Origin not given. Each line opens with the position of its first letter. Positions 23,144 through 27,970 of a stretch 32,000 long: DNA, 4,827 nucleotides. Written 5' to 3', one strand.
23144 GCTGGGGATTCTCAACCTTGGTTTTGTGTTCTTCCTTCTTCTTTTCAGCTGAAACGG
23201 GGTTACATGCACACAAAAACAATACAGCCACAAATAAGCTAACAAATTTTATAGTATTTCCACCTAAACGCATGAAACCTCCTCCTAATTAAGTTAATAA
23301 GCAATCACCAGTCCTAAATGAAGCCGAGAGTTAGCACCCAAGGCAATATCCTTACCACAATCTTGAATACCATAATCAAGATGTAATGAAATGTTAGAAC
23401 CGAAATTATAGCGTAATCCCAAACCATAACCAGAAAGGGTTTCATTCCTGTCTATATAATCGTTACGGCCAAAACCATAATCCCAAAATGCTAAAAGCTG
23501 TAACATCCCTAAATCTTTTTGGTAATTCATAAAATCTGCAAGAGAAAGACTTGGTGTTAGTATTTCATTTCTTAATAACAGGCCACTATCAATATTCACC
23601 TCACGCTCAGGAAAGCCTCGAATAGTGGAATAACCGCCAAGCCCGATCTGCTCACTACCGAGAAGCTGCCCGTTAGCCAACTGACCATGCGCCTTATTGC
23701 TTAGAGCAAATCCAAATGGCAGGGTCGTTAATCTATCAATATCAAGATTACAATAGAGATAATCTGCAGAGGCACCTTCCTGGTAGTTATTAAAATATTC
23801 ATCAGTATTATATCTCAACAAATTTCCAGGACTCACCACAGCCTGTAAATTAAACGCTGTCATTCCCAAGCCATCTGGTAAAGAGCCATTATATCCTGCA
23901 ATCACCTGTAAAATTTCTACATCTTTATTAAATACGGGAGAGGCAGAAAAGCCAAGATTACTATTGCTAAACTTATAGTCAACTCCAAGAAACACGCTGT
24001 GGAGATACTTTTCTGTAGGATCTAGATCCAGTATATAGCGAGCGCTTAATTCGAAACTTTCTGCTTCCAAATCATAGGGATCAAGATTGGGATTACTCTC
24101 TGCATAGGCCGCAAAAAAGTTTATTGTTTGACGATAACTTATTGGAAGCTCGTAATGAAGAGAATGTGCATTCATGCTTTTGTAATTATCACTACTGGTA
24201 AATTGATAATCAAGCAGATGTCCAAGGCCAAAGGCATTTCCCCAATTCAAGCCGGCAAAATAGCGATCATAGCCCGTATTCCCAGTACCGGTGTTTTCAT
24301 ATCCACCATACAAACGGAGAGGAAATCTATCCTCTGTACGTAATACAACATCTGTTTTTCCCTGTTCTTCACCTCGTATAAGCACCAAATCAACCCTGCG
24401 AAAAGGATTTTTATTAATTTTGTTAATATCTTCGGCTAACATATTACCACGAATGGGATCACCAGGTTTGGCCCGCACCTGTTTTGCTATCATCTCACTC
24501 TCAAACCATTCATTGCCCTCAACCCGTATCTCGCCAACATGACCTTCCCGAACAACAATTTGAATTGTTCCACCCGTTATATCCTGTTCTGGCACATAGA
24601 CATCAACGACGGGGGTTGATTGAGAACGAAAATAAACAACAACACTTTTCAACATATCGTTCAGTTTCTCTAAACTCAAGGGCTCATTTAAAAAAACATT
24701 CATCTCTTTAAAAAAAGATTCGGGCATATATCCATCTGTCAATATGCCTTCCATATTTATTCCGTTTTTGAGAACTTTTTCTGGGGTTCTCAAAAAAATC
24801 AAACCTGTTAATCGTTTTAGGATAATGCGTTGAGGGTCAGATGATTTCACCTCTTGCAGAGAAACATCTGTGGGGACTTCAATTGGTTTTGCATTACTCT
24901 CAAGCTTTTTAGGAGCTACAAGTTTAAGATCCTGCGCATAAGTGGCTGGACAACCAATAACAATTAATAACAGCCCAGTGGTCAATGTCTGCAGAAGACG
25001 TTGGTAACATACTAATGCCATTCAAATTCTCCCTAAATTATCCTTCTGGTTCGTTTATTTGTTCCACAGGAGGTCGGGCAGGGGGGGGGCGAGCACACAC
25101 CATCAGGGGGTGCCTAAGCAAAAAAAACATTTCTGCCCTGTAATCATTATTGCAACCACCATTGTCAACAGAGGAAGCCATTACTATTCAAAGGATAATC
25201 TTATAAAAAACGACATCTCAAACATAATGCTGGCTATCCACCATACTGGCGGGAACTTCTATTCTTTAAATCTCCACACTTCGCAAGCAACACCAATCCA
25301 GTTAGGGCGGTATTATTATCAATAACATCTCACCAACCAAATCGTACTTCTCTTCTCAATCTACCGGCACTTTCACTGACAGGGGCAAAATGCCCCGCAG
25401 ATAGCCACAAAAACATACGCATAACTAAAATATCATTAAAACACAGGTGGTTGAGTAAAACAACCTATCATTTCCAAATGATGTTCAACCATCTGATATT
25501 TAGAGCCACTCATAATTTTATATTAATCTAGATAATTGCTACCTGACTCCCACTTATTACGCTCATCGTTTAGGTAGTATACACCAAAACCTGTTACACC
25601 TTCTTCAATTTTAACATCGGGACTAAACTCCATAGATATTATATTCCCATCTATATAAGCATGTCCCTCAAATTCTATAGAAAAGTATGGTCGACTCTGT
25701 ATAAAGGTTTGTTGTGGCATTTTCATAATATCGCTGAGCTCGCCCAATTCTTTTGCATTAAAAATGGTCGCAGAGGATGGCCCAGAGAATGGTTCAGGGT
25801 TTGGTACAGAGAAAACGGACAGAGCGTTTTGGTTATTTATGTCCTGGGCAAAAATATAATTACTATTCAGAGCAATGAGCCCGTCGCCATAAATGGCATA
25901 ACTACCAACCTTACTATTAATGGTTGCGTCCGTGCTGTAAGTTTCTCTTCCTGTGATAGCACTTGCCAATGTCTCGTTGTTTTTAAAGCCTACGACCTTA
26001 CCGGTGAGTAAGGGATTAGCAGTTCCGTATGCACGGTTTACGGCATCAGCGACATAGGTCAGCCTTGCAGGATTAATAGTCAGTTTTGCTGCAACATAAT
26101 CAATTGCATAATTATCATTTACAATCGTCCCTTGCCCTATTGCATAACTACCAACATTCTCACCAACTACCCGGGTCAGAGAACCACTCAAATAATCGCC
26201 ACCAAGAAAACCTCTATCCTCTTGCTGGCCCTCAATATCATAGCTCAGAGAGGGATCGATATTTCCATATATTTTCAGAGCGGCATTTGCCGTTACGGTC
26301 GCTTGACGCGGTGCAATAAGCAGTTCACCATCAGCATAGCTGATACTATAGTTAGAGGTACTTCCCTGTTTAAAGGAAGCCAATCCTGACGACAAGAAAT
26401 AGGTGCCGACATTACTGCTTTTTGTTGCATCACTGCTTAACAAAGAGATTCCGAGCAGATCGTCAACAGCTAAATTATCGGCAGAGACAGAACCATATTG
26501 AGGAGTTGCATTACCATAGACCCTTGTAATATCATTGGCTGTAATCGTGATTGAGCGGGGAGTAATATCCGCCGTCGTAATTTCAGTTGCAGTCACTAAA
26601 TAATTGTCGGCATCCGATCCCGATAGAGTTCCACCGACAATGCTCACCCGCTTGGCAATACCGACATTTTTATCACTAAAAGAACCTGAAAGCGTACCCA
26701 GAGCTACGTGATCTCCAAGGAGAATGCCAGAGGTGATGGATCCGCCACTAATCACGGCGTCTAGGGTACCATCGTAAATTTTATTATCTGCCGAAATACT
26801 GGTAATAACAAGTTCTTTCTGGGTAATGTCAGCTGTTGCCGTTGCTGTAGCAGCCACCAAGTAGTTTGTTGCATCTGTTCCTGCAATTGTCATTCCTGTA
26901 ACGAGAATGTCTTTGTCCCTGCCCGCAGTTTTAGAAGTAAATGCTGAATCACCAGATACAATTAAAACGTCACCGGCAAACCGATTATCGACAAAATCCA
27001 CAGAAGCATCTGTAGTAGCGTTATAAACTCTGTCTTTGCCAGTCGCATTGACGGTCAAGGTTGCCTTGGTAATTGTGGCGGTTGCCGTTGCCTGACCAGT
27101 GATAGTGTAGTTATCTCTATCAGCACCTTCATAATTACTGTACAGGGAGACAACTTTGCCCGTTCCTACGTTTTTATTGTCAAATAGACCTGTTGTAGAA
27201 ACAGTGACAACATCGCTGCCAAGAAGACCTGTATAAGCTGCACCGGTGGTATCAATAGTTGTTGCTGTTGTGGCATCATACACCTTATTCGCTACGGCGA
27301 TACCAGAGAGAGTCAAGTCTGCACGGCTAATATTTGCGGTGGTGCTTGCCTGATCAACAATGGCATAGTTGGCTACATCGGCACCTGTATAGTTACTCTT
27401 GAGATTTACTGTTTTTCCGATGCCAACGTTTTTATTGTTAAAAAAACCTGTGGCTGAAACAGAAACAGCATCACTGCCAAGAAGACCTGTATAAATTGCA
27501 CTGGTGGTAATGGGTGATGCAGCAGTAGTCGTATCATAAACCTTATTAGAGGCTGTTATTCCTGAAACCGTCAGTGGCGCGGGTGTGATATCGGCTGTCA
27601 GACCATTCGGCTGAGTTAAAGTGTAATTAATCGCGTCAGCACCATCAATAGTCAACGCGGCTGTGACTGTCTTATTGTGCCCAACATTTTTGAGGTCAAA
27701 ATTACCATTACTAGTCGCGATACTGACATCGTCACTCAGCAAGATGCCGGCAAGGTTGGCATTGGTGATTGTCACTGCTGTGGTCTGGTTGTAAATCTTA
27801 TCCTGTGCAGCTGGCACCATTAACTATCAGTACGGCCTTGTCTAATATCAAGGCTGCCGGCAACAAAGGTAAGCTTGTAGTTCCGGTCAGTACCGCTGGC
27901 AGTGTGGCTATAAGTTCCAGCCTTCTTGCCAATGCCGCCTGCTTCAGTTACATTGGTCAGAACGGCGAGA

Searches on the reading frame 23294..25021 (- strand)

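Call 33: search_protein_families(library=pfam, proteins=[window:23294-25021:-], max_evalue=0.001)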
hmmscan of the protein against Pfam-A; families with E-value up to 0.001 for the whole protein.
window:23294-25021:- (575 aa): 3 families
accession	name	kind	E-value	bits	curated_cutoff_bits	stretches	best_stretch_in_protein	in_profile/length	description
PF03865.19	ShlB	-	7.5e-25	88.5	22.7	1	221-537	1-310/311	Haemolysin secretion/activation protein ShlB/FhaC/HecB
PF08479.16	POTRA_2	-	1.5e-05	25.2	24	1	108-160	24-76/76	POTRA domain, ShlB-type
PF07244.20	POTRA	-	5.8e-05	24.2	21.3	1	162-204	3-45/79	Surface antigen variable number repeat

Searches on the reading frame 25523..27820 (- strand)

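Call 33: search_protein_families(library=pfam, proteins=[window:25523-27820:-], max_evalue=0.001)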
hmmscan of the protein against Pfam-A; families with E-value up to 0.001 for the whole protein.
window:25523-27820:- (765 aa): 2 families
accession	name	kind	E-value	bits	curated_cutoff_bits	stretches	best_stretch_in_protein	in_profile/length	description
PF18657.6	YDG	-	5.2e-72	238.6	25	5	333-412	1-83/85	YDG domain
PF18676.6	MBG_2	-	2.6e-36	124.5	25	3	508-581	2-72/72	MBG domain (YGX type)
